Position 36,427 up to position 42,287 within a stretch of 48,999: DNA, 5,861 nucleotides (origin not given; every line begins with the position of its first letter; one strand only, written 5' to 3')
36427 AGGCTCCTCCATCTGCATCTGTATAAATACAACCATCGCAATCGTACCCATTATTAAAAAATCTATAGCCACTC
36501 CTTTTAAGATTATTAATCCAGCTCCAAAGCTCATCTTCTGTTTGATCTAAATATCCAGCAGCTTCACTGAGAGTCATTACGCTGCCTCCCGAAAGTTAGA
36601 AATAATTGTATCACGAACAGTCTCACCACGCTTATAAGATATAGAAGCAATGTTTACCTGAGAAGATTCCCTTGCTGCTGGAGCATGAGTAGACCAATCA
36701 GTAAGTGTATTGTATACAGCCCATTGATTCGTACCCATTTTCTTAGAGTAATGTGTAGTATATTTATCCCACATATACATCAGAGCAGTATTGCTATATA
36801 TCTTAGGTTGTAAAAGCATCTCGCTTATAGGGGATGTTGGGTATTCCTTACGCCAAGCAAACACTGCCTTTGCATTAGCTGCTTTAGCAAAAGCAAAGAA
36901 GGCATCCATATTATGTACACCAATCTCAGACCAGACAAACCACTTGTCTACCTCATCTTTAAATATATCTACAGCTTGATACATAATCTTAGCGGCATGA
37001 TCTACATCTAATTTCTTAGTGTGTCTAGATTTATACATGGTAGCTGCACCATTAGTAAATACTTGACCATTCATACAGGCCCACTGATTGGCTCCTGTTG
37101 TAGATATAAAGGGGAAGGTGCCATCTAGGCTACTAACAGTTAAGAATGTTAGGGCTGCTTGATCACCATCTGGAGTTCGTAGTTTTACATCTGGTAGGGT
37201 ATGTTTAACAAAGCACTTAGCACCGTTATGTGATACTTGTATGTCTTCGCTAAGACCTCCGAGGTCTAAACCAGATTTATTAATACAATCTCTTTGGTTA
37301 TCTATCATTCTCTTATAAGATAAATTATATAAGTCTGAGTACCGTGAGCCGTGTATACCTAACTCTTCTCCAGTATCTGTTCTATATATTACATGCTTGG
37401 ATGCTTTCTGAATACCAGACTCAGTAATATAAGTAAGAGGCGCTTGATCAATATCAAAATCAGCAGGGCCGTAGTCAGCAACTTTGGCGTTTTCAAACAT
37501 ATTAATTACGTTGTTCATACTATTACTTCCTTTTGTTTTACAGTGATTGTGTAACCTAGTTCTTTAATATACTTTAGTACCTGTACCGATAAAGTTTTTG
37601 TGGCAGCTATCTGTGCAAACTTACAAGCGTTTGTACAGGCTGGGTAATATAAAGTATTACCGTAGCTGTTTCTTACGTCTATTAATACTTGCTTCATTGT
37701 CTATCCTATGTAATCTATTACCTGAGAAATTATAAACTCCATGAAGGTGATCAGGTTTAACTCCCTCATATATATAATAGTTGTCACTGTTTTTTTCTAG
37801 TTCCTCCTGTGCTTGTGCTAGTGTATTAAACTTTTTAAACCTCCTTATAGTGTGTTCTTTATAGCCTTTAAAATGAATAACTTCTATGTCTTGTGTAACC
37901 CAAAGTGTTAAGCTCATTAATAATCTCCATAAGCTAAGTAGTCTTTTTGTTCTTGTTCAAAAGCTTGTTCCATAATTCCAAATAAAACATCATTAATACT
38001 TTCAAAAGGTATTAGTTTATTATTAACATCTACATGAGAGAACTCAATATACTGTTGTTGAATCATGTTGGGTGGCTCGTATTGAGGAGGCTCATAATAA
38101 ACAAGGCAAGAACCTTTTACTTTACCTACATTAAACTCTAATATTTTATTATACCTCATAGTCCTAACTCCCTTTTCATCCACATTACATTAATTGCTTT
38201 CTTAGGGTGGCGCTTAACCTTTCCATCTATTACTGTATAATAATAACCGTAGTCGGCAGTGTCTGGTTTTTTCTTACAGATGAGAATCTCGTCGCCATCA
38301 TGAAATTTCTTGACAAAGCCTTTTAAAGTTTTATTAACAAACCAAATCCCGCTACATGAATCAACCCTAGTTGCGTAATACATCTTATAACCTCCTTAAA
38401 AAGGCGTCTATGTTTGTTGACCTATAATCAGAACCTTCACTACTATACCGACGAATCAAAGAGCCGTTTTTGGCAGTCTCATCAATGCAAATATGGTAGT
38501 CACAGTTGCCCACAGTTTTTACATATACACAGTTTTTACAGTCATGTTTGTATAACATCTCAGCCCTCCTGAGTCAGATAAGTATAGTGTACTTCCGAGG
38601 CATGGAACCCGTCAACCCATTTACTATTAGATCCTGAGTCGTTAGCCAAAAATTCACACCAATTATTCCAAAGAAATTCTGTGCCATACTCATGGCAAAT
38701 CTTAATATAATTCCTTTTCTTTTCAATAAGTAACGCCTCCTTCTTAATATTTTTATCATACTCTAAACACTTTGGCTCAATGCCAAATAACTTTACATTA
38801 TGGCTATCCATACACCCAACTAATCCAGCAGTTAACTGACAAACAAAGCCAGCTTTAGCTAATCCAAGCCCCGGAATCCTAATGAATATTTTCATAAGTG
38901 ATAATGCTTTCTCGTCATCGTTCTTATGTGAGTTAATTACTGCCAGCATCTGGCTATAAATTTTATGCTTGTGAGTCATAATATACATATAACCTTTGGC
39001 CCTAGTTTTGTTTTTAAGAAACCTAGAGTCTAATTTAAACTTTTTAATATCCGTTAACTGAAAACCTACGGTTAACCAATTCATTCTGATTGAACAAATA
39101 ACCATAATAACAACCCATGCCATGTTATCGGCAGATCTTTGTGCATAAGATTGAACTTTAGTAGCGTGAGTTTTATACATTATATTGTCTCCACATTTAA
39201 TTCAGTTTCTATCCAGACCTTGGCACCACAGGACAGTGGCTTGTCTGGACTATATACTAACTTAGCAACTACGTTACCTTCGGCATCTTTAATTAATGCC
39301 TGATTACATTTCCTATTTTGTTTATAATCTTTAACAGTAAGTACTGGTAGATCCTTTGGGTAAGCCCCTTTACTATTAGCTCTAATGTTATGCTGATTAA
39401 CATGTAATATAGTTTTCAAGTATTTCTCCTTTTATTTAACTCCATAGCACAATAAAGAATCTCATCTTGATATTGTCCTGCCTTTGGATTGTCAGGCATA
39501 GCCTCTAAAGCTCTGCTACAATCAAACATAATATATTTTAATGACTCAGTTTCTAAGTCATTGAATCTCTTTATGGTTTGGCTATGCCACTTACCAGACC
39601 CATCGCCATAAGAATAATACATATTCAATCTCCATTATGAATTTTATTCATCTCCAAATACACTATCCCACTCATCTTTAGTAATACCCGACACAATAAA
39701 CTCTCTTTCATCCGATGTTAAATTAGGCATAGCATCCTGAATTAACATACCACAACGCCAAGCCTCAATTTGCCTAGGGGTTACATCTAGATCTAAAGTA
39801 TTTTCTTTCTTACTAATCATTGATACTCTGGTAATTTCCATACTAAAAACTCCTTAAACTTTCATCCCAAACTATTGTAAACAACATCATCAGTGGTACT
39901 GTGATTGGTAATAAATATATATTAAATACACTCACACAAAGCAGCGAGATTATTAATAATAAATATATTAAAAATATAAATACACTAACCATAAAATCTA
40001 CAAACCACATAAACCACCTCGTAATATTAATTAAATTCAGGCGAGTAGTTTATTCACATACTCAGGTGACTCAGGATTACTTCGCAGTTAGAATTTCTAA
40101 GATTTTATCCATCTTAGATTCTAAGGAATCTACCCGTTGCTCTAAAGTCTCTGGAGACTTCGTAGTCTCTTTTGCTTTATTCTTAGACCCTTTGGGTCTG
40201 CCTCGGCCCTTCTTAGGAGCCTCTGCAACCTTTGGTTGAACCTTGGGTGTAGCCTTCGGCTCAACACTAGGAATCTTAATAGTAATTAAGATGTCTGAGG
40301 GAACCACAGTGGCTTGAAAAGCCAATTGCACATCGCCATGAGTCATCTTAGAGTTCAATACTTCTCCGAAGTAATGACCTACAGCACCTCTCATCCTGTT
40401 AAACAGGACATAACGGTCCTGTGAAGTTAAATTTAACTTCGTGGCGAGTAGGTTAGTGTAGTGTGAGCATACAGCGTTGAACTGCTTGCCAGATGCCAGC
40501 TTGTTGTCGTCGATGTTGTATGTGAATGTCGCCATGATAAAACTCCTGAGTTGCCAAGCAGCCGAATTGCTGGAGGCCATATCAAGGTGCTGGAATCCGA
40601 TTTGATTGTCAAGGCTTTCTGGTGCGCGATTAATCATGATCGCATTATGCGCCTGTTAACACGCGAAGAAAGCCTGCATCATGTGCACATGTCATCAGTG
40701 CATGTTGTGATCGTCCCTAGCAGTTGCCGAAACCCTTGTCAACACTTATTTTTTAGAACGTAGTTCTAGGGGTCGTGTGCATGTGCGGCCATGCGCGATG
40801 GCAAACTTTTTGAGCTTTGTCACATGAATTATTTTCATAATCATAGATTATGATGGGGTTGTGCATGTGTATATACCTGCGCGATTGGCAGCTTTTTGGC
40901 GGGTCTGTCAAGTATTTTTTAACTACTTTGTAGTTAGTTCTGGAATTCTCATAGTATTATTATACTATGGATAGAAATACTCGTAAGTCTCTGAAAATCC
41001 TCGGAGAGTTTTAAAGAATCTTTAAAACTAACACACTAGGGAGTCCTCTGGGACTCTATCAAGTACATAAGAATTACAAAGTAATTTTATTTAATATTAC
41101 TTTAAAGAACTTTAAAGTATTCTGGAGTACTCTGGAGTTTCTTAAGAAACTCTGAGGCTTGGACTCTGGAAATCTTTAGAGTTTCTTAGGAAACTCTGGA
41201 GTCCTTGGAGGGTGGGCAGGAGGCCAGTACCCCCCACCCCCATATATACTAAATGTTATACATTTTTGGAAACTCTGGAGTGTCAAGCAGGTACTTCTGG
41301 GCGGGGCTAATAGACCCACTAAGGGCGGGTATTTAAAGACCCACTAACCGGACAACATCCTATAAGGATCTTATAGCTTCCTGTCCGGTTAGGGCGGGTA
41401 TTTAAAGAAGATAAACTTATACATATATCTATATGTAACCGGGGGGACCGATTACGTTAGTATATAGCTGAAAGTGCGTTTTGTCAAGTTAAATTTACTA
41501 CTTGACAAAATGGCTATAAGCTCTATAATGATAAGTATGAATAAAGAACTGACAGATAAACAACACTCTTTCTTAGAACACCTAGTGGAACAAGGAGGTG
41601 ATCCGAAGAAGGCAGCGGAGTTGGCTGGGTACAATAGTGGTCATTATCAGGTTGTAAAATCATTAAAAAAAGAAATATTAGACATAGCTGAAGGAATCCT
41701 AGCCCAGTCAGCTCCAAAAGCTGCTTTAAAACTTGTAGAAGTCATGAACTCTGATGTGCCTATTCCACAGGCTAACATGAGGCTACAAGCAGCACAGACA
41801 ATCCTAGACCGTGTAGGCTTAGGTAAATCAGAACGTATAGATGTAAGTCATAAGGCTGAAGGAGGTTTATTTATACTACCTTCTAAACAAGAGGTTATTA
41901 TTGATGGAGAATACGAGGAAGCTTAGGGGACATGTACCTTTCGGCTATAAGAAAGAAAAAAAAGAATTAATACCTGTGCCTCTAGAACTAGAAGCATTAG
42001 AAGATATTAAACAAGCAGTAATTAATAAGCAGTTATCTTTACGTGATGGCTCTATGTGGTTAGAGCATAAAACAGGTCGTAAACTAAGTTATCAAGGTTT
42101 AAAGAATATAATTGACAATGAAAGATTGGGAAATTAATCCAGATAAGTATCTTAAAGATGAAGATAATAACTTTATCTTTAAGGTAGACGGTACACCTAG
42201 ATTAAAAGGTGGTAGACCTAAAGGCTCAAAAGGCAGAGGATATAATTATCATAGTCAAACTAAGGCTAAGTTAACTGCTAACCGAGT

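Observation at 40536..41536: Gene-free divergent control region of about 1 kb in an otherwise gap-free genome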

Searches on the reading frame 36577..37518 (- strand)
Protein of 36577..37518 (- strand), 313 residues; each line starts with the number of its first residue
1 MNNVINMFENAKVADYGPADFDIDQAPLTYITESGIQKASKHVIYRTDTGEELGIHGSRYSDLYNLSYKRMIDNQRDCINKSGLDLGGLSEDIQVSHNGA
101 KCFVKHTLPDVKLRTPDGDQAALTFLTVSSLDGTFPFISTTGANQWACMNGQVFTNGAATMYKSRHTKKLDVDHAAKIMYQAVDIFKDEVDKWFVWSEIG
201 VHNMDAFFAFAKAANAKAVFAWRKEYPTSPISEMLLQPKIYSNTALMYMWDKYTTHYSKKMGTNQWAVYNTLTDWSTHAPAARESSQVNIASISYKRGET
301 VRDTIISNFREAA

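Call 25: search_protein_families(library=phrogs, proteins=[window:36577-37518:-], max_evalue=0.001)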
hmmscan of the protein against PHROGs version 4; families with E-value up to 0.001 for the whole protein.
window:36577-37518:- (313 aa): 1 family
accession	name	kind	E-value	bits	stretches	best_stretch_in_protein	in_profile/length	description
phrog_1221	-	unknown function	6.5e-28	98.8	1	20-293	61-323/355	-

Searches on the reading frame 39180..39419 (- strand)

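Call 13: search_protein_families(library=pfam, proteins=[window:39180-39419:-], max_evalue=0.01)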
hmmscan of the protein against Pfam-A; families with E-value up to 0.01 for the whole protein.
window:39180-39419:- (79 aa): 0 families

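Call 25: search_protein_families(library=phrogs, proteins=[window:39180-39419:-], max_evalue=0.001)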
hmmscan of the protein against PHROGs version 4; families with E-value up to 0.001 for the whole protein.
window:39180-39419:- (79 aa): 1 family
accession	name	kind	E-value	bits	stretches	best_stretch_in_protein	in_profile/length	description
phrog_8676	-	unknown function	3.5e-25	88.9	1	1-78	6-82/91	-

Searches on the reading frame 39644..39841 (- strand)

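Call 13: search_protein_families(library=pfam, proteins=[window:39644-39841:-], max_evalue=0.01)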
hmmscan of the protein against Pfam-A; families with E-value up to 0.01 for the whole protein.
window:39644-39841:- (65 aa): 0 families

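Call 25: search_protein_families(library=phrogs, proteins=[window:39644-39841:-], max_evalue=0.001)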
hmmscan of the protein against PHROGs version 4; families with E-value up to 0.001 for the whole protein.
window:39644-39841:- (65 aa): 1 family
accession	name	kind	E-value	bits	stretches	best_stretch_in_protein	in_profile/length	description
phrog_20898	-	unknown function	2.5e-20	73.6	1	1-65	31-95/99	-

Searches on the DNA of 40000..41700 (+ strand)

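Call 7: search_dna_similar(query=window:40400-41700:+, collection=phages, mode=near)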
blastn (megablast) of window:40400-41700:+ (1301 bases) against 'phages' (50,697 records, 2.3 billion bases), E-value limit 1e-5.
No match.

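Call 9: search_dna_similar(query=window:40400-41700:+, collection=phages, mode=distant)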
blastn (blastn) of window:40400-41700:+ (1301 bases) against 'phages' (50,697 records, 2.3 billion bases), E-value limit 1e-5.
No match.

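Call 60: search_rna_families(source=window, start=40000, end=41700, threshold=evalue, max_evalue=5)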
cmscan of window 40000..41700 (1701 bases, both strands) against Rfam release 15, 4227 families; matches with E-value up to 5: 15.
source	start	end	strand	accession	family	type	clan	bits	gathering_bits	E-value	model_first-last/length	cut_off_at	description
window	41125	41206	+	RF00451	MIR395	Gene; miRNA;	-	39.5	56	1.8e-06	1-104/104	no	mir-395 microRNA precursor family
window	41125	41205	+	RF00780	MIR477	Gene; miRNA;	-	32.7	65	9.1e-05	1-99/99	no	MIR477 microRNA precursor family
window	41129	41202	+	RF03460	mir-561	Gene; miRNA;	-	28.2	90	0.013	1-81/81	no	mir-561 microRNA precursor family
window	41129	41203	+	RF03501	mir-3140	Gene; miRNA;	-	28.1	93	0.0083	1-90/90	no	mir-3140 microRNA precursor family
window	41128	41202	+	RF04157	MIR9486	Gene; miRNA;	-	26.4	100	0.012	1-119/119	no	MIR9486 microRNA precursor family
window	41127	41205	+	RF03583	MIR781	Gene; miRNA;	-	25.6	88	0.05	1-94/94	no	MIR781 microRNA precursor family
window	41122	41208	+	RF03820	mir-5429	Gene; miRNA;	-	24.3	80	0.077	1-83/83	no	mir-5429 microRNA precursor family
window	41128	41203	+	RF03477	MIR862_2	Gene; miRNA;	-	23.2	71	0.16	1-90/90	no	MIR862_2 microRNA precursor family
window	41128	41203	+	RF03480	mir-1284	Gene; miRNA;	-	21.4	80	0.8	1-92/92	no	mir-1284 microRNA precursor family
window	41128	41202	-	RF03477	MIR862_2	Gene; miRNA;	-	20.6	71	0.79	1-90/90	no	MIR862_2 microRNA precursor family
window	41110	41202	+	RF01830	StyR-44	Gene;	-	20.6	54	4.4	1-107/107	no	Salmonella enterica Typhi npcRNA 44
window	41135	41196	+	RF00961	mir-581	Gene; miRNA;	-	19.4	100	1.4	1-89/89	no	mir-581 microRNA precursor family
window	41135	41195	+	RF03839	MIR2599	Gene; miRNA;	-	19.1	120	1.7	1-132/132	no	MIR2599 microRNA precursor family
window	41039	41134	+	RF04251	MIR5070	Gene; miRNA;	CL00139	18.8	100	2.4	1-116/116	no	MIR5070 microRNA precursor family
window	40824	40845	+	RF01114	TMV_UPD-PK1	Cis-reg;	-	17.2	33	4.2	1-22/22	no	Pseudoknot of upstream pseudoknot domain (UPD) of the 3'UTR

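Call 82: search_dna_similar(query=window:41195-41300:+, collection=phages, mode=distant, max_evalue=10, max_rows=40)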
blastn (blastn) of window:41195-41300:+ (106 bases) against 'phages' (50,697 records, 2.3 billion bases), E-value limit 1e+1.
No match.

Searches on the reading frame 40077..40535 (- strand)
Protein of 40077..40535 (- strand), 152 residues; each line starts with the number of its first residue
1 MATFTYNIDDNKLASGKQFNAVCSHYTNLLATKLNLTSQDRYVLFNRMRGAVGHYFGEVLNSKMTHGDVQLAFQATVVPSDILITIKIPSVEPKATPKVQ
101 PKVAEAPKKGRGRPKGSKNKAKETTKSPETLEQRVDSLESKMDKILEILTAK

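Call 13: search_protein_families(library=pfam, proteins=[window:40077-40535:-], max_evalue=0.01)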
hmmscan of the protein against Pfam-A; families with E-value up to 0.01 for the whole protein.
window:40077-40535:- (152 aa): 0 families

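Call 18: find_related_loci(query=window:40077-40535:-, collection=viral_contigs, flank=4000)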
Query window:40077-40535:- (152 aa) in viral_contigs; peptide patterns used: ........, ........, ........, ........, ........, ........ (x = any residue, [..] = any of these).
52 stretches matched a pattern; 38 encode a relative of the query (tblastn E <= 1e-3); 38 distinct loci.
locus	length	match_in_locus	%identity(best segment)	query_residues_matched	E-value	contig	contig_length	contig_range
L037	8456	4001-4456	100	1-152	8e-103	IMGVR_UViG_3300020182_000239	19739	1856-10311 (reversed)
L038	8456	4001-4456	100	1-152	8e-103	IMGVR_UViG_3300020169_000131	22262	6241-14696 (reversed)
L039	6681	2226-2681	100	1-152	1e-102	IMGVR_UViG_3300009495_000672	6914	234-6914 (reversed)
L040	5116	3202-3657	99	1-152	9e-102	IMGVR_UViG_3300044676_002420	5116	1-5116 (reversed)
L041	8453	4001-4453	95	1-152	2e-95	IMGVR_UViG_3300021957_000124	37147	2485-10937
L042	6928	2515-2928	71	4-150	3e-70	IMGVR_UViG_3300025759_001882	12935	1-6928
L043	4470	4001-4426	70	3-150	2e-67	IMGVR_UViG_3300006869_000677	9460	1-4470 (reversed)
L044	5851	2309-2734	70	3-150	5e-67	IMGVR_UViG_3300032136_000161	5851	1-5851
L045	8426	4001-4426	70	3-150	5e-67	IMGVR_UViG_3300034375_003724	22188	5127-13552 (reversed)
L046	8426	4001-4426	69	3-150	3e-66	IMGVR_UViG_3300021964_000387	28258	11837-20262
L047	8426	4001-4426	69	3-150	3e-66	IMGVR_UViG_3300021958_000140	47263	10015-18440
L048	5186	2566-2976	68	6-150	6e-62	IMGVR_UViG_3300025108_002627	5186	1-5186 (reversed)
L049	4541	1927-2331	66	6-150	3e-61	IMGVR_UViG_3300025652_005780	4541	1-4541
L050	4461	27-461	37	1-152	9e-20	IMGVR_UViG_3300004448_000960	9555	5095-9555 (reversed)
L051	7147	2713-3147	37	1-152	9e-20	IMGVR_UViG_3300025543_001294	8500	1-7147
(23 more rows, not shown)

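Call 25: search_protein_families(library=phrogs, proteins=[window:40077-40535:-], max_evalue=0.001)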
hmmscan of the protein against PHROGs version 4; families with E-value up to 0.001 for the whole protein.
window:40077-40535:- (152 aa): 1 family
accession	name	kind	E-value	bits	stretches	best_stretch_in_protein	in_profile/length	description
phrog_38176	-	unknown function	0.00042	21.8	1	104-130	44-70/163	-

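Call 71: search_solved_structures(query=window:40077-40535:-, max_evalue=1)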
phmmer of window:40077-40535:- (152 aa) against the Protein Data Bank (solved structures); distinct sequences matched with E-value up to 1: 1.
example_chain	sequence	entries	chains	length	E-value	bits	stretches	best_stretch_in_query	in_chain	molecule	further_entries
2ezd_A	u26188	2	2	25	0.076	16.2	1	106-126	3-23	HIGH MOBILITY GROUP PROTEIN HMG-I/HMG-Y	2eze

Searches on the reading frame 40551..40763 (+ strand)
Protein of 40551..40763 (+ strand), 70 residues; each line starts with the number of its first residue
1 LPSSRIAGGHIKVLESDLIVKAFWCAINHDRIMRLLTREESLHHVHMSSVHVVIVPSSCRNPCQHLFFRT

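Call 13: search_protein_families(library=pfam, proteins=[window:40551-40763:+], max_evalue=0.01)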
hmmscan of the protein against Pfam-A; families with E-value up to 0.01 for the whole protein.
window:40551-40763:+ (70 aa): 0 families

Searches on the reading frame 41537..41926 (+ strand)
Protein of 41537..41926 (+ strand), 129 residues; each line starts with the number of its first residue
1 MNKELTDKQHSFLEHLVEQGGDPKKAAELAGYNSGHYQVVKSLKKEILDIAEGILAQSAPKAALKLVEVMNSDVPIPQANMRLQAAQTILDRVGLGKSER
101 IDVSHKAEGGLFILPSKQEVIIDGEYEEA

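Call 13: search_protein_families(library=pfam, proteins=[window:41537-41926:+], max_evalue=0.01)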
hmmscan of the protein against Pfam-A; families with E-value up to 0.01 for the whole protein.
window:41537-41926:+ (129 aa): 0 families

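Call 17: find_related_loci(query=window:41537-41926:+, collection=viral_contigs, flank=4000)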
Query window:41537-41926:+ (129 aa) in viral_contigs; peptide patterns used: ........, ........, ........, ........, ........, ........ (x = any residue, [..] = any of these).
52 stretches matched a pattern; 34 encode a relative of the query (tblastn E <= 1e-3); 34 distinct loci.
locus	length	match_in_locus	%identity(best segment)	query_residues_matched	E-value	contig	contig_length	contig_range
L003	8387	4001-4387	100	1-129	1e-83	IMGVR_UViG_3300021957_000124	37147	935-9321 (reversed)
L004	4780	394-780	100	1-129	1e-83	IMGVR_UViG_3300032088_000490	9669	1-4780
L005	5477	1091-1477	100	1-129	1e-83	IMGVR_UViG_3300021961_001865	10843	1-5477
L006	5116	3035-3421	100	1-129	1e-83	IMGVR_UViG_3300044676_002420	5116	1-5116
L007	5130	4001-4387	100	1-129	1e-83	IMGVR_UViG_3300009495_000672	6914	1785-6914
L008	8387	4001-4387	100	1-129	1e-83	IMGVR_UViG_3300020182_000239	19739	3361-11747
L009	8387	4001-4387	100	1-129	1e-83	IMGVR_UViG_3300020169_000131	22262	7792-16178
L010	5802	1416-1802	95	1-129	7e-80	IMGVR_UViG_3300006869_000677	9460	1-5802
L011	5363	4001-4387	95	1-129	7e-80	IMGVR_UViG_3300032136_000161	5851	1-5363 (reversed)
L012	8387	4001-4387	95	1-129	7e-80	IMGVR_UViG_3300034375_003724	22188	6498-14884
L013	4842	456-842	95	1-129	7e-80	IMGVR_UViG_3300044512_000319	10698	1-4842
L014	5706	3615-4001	95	1-129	6e-80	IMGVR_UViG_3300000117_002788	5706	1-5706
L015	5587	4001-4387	95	1-129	4e-80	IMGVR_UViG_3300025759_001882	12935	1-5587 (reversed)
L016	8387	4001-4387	95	1-129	7e-80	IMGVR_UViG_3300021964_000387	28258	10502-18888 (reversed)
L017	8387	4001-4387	95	1-129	7e-80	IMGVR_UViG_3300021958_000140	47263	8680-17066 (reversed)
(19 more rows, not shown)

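Call 69: search_protein_families(library=phrogs, proteins=[window:41537-41926:+], max_evalue=0.001)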
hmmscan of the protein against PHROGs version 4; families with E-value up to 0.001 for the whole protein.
window:41537-41926:+ (129 aa): 1 family
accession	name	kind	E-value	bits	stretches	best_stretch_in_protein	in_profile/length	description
phrog_2538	-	head and packaging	0.00018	22.6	1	4-107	2-105/129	terminase small subunit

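Call 70: search_solved_structures(query=window:41537-41926:+, max_evalue=1)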
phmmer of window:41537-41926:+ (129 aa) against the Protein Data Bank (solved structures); distinct sequences matched with E-value up to 1: 2.
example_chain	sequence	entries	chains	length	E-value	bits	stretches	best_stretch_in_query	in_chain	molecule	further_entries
7joq_I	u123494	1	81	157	6.7e-05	26.5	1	52-111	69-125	Small Terminase subunit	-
6w7t_I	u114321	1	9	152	0.0078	19.8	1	56-106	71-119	small terminase subunit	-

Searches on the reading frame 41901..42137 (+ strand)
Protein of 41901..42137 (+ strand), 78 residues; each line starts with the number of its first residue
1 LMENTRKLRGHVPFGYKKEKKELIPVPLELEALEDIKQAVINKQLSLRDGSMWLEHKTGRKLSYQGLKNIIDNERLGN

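Call 13: search_protein_families(library=pfam, proteins=[window:41901-42137:+], max_evalue=0.01)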
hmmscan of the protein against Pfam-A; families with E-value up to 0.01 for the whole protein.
window:41901-42137:+ (78 aa): 0 families

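Call 69: search_protein_families(library=phrogs, proteins=[window:41901-42137:+], max_evalue=0.001)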
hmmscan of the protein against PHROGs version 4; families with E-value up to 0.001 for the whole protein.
window:41901-42137:+ (78 aa): 1 family
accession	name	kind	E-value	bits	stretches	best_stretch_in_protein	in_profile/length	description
phrog_95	-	integration and excision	4.3e-05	23.3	1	9-76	241-313/651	integrase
